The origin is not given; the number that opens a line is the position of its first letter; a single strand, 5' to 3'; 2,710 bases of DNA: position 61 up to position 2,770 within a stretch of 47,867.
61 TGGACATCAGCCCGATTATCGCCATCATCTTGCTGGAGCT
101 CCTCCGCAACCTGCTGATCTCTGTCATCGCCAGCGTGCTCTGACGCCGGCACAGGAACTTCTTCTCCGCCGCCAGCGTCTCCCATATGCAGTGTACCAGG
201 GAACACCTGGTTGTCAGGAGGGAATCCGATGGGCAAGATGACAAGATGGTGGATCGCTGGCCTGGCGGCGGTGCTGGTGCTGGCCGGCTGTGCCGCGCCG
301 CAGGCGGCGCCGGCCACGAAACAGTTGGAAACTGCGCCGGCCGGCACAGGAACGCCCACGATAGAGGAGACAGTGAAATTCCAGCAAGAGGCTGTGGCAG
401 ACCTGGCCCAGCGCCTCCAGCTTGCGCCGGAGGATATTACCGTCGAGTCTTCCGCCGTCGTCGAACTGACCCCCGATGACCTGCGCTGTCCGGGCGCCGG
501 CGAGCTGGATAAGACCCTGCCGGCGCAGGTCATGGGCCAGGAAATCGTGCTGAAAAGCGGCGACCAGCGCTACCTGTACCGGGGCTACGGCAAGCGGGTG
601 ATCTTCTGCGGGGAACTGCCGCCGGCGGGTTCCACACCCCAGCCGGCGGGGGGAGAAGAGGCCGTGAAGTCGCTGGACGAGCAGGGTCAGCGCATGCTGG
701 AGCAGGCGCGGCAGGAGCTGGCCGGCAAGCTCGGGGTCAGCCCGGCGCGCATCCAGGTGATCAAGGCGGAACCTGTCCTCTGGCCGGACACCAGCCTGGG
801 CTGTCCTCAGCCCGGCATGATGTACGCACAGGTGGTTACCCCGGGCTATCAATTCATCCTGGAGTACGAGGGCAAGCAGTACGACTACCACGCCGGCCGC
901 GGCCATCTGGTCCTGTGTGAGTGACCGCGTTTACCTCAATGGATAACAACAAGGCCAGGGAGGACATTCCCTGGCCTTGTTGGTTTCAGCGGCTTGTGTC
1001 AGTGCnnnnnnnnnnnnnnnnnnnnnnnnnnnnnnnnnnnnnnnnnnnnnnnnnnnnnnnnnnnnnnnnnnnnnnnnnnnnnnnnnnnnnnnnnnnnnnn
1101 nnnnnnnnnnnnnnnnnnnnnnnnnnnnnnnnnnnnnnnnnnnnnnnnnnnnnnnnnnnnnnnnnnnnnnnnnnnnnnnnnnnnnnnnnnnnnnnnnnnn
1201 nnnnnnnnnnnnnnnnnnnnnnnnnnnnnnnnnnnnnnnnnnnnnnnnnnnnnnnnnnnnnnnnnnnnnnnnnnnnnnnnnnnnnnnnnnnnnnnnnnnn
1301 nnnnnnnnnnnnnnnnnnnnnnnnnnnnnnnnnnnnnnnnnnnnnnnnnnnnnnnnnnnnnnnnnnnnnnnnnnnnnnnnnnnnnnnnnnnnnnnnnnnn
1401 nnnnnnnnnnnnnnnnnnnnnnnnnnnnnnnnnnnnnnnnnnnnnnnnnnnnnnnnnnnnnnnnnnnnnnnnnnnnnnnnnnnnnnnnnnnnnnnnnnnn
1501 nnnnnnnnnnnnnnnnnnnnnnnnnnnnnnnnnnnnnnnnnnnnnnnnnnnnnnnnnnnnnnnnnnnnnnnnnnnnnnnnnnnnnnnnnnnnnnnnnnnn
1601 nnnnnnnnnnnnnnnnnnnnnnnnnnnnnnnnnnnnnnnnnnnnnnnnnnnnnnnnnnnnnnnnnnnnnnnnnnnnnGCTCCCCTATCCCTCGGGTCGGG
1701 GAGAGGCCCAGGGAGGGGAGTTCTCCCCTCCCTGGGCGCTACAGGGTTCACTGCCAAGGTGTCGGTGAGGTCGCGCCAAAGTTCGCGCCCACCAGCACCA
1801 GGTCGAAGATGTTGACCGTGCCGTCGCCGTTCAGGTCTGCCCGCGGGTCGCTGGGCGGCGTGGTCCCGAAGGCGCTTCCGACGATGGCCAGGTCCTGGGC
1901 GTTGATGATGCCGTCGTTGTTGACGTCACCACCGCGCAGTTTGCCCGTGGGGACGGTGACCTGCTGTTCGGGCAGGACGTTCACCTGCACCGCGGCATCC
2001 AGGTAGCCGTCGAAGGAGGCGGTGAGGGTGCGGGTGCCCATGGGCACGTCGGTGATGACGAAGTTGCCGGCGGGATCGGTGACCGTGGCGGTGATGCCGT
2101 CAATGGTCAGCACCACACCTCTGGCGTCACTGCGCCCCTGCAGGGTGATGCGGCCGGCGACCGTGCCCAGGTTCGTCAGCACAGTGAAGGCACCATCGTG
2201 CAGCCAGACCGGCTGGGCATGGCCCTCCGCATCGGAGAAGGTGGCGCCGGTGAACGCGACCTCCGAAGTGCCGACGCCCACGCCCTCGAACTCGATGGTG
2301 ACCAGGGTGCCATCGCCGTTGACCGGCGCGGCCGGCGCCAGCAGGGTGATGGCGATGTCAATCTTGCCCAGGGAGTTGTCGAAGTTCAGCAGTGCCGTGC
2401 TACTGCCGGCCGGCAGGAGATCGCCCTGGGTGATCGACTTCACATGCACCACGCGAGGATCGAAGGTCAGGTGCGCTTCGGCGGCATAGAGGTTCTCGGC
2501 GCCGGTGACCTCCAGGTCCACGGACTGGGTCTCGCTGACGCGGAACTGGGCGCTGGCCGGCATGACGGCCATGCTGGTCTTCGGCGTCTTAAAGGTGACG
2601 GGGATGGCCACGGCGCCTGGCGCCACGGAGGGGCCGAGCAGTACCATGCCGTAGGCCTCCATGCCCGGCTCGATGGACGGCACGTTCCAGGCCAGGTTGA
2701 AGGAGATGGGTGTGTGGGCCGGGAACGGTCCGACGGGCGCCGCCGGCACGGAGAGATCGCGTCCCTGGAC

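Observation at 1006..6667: Dockerin-bearing giant protease next to a cohesin protein with a cell-anchoring tail: a possible non-cellulosomal cohesin-dockerin surface-display pair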

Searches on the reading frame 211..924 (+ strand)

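Call 3: search_protein_families(library=pfam, proteins=[window:211-924:+], max_evalue=0.1)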
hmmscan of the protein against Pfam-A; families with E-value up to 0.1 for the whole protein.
window:211-924:+ (237 aa): 1 family
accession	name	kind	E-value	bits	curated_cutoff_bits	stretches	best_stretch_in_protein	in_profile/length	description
PF00046.35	Homeodomain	-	0.028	14.7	22.9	0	162-183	25-46/57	Homeodomain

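Call 4: search_protein_families(library=ncbifam, proteins=[window:211-924:+], max_evalue=0.1)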
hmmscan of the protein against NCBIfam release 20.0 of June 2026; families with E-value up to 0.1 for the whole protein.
window:211-924:+ (237 aa): 3 families
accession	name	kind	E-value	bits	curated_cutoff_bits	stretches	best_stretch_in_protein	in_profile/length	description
NF041528.1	strep_LAETG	domain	0.029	14.1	30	1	14-29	13-28/35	LAETG motif-containing sortase-dependent surface protein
NF053526.1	Myco_lipo_LppK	equivalog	0.038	14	125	1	15-70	11-69/167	lipoprotein LppK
NF047847.2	SS_mature_LptM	equivalog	0.088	12.9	27.7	0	10-27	1-20/31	LPS translocon maturation chaperone LptM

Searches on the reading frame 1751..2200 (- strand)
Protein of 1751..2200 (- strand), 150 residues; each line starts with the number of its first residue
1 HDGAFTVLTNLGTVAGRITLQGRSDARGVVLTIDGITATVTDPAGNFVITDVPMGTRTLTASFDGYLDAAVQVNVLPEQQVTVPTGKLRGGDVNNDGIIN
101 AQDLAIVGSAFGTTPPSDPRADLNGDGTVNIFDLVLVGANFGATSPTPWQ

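Call 15: search_solved_structures(query=window:1751-2200:-, max_evalue=1, show_alignments=4)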
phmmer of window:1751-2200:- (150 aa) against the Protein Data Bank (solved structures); distinct sequences matched with E-value up to 1: 31.
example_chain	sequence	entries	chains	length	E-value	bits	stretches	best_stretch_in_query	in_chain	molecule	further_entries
4wi0_B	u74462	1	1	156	2.5e-08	37.2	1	28-145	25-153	Cellulosomal scaffoldin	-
2y3n_B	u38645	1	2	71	2.7e-08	37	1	89-145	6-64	CELLULOSOMAL FAMILY-48 PROCESSIVE GLYCOSIDE HYDROLASE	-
4u3s_B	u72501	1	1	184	4.7e-08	36.3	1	28-145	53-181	Cellulosomal scaffoldin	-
2b59_B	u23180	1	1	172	7.8e-08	35.6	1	38-146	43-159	Cellulosomal scaffolding protein A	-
3kcp_A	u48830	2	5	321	2.4e-07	34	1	38-146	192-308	Cellulosomal-scaffolding protein A | Cellulosome anchoring protein cohesin region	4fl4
5g5d_B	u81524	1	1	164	6e-07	32.7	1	38-146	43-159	CELLULOSOMAL-SCAFFOLDING PROTEIN A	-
5k39_B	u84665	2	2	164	1.2e-06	31.8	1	37-144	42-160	Dockerin module from a protein of unknown function | Ig domain protein group 2 domain protein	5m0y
6kg9_A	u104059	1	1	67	0.00085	22.5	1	91-135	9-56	And cellulose-binding endoglucanase family 9 CelL ortholog dockerin domain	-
6kgc_B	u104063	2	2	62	0.0009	22.4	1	91-135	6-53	And cellulose-binding endoglucanase family 9 CelL ortholog dockerin domain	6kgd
4fl4_A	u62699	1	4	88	0.001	22.2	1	90-137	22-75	Glycoside hydrolase family 9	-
6kge_D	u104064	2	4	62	0.0013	21.9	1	91-135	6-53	And cellulose-binding endoglucanase family 9 CelL ortholog dockerin domain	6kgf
2ccl_B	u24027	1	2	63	0.0013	21.9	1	91-138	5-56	ENDO-1,4-BETA-XYLANASE Y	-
8aa4_A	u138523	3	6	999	0.002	21.3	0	71-109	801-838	SusC homolog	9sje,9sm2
1ohz_B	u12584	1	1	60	0.0021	21.2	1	91-138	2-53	ENDO-1,4-BETA-XYLANASE Y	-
2jnk_A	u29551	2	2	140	0.0021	21.2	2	91-136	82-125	Hyalurononglucosaminidase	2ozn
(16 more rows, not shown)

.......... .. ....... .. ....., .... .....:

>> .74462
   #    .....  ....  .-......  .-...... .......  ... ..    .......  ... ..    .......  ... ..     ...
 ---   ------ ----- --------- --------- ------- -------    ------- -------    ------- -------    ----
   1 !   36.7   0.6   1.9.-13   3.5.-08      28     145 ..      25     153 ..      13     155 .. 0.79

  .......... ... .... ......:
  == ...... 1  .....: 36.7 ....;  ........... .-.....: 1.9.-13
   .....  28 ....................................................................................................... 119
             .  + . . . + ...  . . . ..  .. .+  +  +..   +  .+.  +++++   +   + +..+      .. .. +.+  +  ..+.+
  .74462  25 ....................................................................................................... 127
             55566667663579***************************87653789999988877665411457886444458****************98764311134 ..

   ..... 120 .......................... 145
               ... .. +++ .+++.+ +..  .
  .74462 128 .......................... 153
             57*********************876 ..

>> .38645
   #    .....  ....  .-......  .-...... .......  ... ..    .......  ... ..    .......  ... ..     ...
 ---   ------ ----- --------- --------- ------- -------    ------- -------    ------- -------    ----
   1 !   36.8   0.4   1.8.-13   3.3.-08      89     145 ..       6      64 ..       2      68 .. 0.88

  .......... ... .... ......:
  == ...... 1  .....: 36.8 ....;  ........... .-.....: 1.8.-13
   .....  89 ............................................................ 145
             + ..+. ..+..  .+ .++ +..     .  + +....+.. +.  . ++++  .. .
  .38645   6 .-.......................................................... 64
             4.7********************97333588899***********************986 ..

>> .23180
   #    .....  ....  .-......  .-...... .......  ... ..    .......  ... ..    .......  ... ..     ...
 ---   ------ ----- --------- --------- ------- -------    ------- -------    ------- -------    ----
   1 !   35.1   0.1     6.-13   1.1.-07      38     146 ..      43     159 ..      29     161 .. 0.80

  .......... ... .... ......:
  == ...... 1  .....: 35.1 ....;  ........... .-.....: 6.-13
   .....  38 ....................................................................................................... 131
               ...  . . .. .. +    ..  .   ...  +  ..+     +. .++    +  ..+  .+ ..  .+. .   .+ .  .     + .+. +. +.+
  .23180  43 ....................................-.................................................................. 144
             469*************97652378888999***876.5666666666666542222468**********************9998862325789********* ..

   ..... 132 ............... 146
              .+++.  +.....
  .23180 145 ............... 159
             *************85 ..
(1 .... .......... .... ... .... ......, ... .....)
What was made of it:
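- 1943..2167 (-): X module (Ig-like, CarboxypepD_reg-like) directly before the dockerin. Aligns with the X modules of ScaA and CipA XDoc dyads (call 15).
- On Type II X-dockerin (XDoc) dyad: phmmer alignments run through X and Doc of 4WI0_B, 4U3S_B, 2B59_B, 5G5D_B and 5K39_B (call 15).
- The tail aligns by sequence to type II XDoc dyads across both modules, E 2.5e-8 to 8e-8 (call 15).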

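Call 31: find_homologous_proteins(query=window:1751-2200:-, max_evalue=0.001)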
Query window:1751-2200:- (150 aa): 23 proteins with E <= 0.001 among 125 candidates.
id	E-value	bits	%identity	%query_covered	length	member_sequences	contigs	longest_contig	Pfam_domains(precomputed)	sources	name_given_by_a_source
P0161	1.3e-38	150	70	71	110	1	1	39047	-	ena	-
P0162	6.7e-28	115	49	92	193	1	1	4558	PF00404.25,PF13620.13,PF22904.4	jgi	jgi:hypothetical protein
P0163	5.8e-24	103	47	91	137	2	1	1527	PF00404.25,PF13620.13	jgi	jgi:hypothetical protein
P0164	1.2e-22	98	41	97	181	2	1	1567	PF00404.25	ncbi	-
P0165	6.0e-18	83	45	91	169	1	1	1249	PF00404.25,PF13620.13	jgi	jgi:hypothetical protein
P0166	2.7e-15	74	39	95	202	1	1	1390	PF00404.25,PF13620.13,PF22904.4,PF17210.10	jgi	jgi:hypothetical protein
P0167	2.7e-13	68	44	70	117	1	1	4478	PF13620.13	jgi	jgi:hypothetical protein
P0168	4.9e-11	61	39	91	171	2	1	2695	-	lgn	-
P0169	8.2e-10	57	52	43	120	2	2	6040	PF00404.25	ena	-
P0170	3.7e-9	55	46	51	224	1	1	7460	PF00404.25,PF00963.25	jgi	jgi:hypothetical protein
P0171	2.5e-8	52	47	54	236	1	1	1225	PF00404.25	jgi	-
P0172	4.2e-8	51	44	54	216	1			PF00404.25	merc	-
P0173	9.3e-7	47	49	37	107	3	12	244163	PF00404.25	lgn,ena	-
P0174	9.4e-7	47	55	37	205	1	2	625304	PF00404.25,PF18962.8,PF13860.13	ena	-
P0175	1.8e-6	46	46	47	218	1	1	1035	PF00404.25,PF18962.8,PF13860.13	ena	-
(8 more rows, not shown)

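Call 35: search_protein_families(library=pfam, proteins=[P0170], max_evalue=0.01)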
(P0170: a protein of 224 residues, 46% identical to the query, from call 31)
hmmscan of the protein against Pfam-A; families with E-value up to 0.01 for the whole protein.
P0170 (224 aa): 2 families
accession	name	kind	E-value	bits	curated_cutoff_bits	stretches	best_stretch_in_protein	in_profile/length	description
PF00404.24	Dockerin_1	-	1.5e-10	41.5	22.9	1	165-215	1-52/57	Dockerin type I domain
PF00963.24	Cohesin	-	4.4e-10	40.3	24.1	1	42-133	14-110/139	Cohesin domain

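Call 82: find_related_loci(query=A5, collection=metagenome_contigs, flank=6000)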
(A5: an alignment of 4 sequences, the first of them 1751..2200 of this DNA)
Query A5 (150 aa) in metagenome_contigs; peptide patterns used: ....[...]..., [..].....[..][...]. (x = any residue, [..] = any of these).
600 stretches matched a pattern (row limit reached: there are more); 231 encode a relative of the query (tblastn E <= 1e-3); the best 80 are kept; 80 distinct loci.
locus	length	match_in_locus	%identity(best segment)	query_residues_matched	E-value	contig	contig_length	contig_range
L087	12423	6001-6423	46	12-149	4e-30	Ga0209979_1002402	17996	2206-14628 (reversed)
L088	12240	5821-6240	43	10-149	6e-30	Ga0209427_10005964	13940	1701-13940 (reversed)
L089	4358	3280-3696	45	12-149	6e-30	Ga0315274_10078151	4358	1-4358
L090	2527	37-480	39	1-149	1e-28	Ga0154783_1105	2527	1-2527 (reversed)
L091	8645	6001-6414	40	12-149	5e-28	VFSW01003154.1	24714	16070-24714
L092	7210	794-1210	41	12-149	3e-23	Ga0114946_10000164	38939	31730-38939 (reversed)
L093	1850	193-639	39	10-149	8e-23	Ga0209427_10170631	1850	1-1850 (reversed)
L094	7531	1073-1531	35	2-149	2e-21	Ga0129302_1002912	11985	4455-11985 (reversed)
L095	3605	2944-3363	40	12-149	2e-21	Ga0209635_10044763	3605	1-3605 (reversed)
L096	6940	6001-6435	38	7-149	4e-20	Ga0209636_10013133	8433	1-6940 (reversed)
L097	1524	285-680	41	18-142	8e-20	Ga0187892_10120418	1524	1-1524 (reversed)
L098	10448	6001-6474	33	1-150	2e-16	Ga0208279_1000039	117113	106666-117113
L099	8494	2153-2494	44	35-149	6e-16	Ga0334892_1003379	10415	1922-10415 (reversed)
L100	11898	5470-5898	37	13-149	3e-15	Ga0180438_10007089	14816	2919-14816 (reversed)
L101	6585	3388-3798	37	14-149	5e-15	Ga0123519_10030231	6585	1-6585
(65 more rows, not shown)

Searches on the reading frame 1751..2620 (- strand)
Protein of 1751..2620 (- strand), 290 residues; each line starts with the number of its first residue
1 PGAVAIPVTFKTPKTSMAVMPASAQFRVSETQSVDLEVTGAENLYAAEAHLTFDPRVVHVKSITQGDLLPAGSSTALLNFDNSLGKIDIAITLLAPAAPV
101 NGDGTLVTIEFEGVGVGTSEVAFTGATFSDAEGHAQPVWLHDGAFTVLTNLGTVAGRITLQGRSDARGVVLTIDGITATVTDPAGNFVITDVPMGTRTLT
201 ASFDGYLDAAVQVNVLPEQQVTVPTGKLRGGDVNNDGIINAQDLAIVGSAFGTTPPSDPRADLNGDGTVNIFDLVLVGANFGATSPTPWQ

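Call 56: predict_structure(alignment_id=A2)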
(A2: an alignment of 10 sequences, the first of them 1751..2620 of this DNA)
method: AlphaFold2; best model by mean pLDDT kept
length: 290 residues; sequences in the alignment: 10
mean_pLDDT: 71.4   pTM: 0.53
mean pLDDT of the five models: 71.4, 70.1, 69.5, 68.2, 66.0
residues with pLDDT >= 90: 117; 70-90: 33; 50-70: 68; < 50: 72
segments of 3 or more residues with pLDDT < 50: 1-3, 14-29, 76-87, 114-149
pLDDT, mean of each block of 10 residues (from residue 1): 52 48 44 65 58 55 69 48 47 54 70 48 42 40 36 90 95 92 94 86 96 86 95 95 95 91 92 94 92
secondary structure, 60 per line:
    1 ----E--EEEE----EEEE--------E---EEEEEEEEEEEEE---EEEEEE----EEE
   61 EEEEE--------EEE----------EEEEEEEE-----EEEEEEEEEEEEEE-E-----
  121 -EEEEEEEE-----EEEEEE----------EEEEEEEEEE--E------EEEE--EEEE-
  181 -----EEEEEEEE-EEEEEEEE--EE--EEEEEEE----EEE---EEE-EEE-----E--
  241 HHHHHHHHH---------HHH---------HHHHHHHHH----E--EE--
elements in order: E8-11 E16-19 E32-44 E48-53 E58-65 E74-76 E87-94 E100-113 E122-129 E135-140 E151-160 E170-173 E176-179 E186-193 E195-202 E209-215 E220-222 E226-228 E230-232 H241-249 H271-279
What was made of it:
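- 2180..2572 (-): Internal cohesin module of the protease. The AF2 model of this part is poor because the alignment was shallow (call 56).
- Tried and rejected: The job was therefore run with XDoc relatives only, which left the internal cohesin poorly modelled and gave no information on cis docking (call 56).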

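Call 62: fold_search(model_id=the predicted structure, library=pdb)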
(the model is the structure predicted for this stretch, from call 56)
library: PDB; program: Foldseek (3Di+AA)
matches with E <= 10: 1328; with E <= 0.001: 30
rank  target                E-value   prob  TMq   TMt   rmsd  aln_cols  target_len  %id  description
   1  4fl4_C                6.9e-15  1.00  0.47  0.45  10.0       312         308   23  Scaffoldin conformation and dynamics revealed by a ternary complex from the Clostridium thermocellum cellulosome (released 2012-06-27)
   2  3kcp_A                5.6e-14  1.00  0.43  0.42  10.1       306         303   25  Crystal structure of interacting Clostridium thermocellum multimodular components (released 2010-02-09)
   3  4fl4_I                6.6e-14  1.00  0.50  0.47   9.5       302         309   24  Scaffoldin conformation and dynamics revealed by a ternary complex from the Clostridium thermocellum cellulosome (released 2012-06-27)
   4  4fl4_L                3.1e-13  1.00  0.43  0.41   9.3       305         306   24  Scaffoldin conformation and dynamics revealed by a ternary complex from the Clostridium thermocellum cellulosome (released 2012-06-27)
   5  2b59_B                1.3e-08  1.00  0.41  0.72   3.1       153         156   31  The type II cohesin dockerin complex (released 2005-10-11)
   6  5g5d_B                3.8e-08  1.00  0.42  0.74   2.5       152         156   30  Crystal Structure of the CohScaC2-XDocCipA type II complex from Clostridium thermocellum (released 2017-04-05)
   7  4wi0_B                5.0e-08  1.00  0.41  0.73   3.3       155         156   28  Crystal structure of Coh3ScaB-XDoc_M2ScaA complex: A C-terminal interface mutant of type II Cohesin-X-Dockerin complex (released 2015-10-07)
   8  4u3s_B                6.5e-08  1.00  0.41  0.73   2.9       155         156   29  Crystal structure of Coh3ScaB-XDoc_M1ScaA complex: A N-terminal interface mutant of type II Cohesin-X-Dockerin complex (released 2015-07-29)
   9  5k39_B                8.1e-08  1.00  0.39  0.72   3.2       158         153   30  THE TYPE II COHESIN DOCKERIN COMPLEX FROM CLOSTRIDIUM THERMOCELLUM (released 2017-03-29)
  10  5m0y_B                9.5e-08  1.00  0.40  0.72   2.8       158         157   30  Crystal Structure of the CohScaA-XDocCipB type II complex from Clostridium thermocellum at 1.5Angstrom resolution (released 2017-09-06)
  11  3rkp_B                3.2e-05  1.00  0.37  0.32   9.4       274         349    9  Crystal structure of BcpA*(D312A), the major pilin subunit of Bacillus cereus (released 2012-05-30)
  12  4hss_A                7.2e-05  1.00  0.41  0.32   6.9       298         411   11  Structure of the Full-Length Major Pilin SpaD from Corynebacterium diphtheriae (released 2013-11-13)
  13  3kpt_A                8.5e-05  1.00  0.41  0.35   7.2       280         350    9  Crystal structure of BcpA, the major pilin subunit of Bacillus cereus (released 2009-11-24)
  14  3rkp_A                2.0e-04  1.00  0.40  0.34   7.8       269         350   10  Crystal structure of BcpA*(D312A), the major pilin subunit of Bacillus cereus (released 2012-05-30)
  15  4hsq                  2.2e-04  1.00  0.40  0.42   6.6       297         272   11  Crystal Structure of Domains D2 and D3 of the Major Pilin SpaD from Corynebacterium diphtheriae (released 2013-11-13)
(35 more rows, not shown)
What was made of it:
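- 1943..2167 (-): AF2 pLDDT >90, and Foldseek TM 0.72-0.74 to 2B59_B, 5G5D_B, 4WI0_B and 4U3S_B (calls 56, 62).
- On Type II X-dockerin (XDoc) dyad: The modelled dyad superposes as one body at TM 0.72-0.74 and rmsd 2.5-3.3 A (call 62).
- Its top fold matches are CipA Coh9-X-DocII 4FL4/3KCP (E 7e-15) and six type II XDoc chains at TM 0.72-0.74, rmsd 2.5-3.3 A (calls 56, 62). In the closest structural analogue, CipA Coh9-X-DocII, the internal cohesin and the XDoc have different partners (fold match in call 62; the partner specificities are established cellulosome knowledge).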

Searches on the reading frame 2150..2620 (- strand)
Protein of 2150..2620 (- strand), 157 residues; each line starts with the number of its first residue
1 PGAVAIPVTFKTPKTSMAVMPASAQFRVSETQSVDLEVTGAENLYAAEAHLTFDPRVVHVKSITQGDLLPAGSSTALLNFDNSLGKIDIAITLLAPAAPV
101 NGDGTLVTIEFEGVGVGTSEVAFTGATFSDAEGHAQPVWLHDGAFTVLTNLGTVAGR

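Call 16: search_solved_structures(query=window:2150-2620:-, max_evalue=1, show_alignments=2)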
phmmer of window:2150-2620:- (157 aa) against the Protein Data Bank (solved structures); distinct sequences matched with E-value up to 1: 1.
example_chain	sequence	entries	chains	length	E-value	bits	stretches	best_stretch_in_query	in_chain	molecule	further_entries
4uyp_A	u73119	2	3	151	0.018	18.5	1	41-112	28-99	Cellulosomal scaffoldin anchoring protein C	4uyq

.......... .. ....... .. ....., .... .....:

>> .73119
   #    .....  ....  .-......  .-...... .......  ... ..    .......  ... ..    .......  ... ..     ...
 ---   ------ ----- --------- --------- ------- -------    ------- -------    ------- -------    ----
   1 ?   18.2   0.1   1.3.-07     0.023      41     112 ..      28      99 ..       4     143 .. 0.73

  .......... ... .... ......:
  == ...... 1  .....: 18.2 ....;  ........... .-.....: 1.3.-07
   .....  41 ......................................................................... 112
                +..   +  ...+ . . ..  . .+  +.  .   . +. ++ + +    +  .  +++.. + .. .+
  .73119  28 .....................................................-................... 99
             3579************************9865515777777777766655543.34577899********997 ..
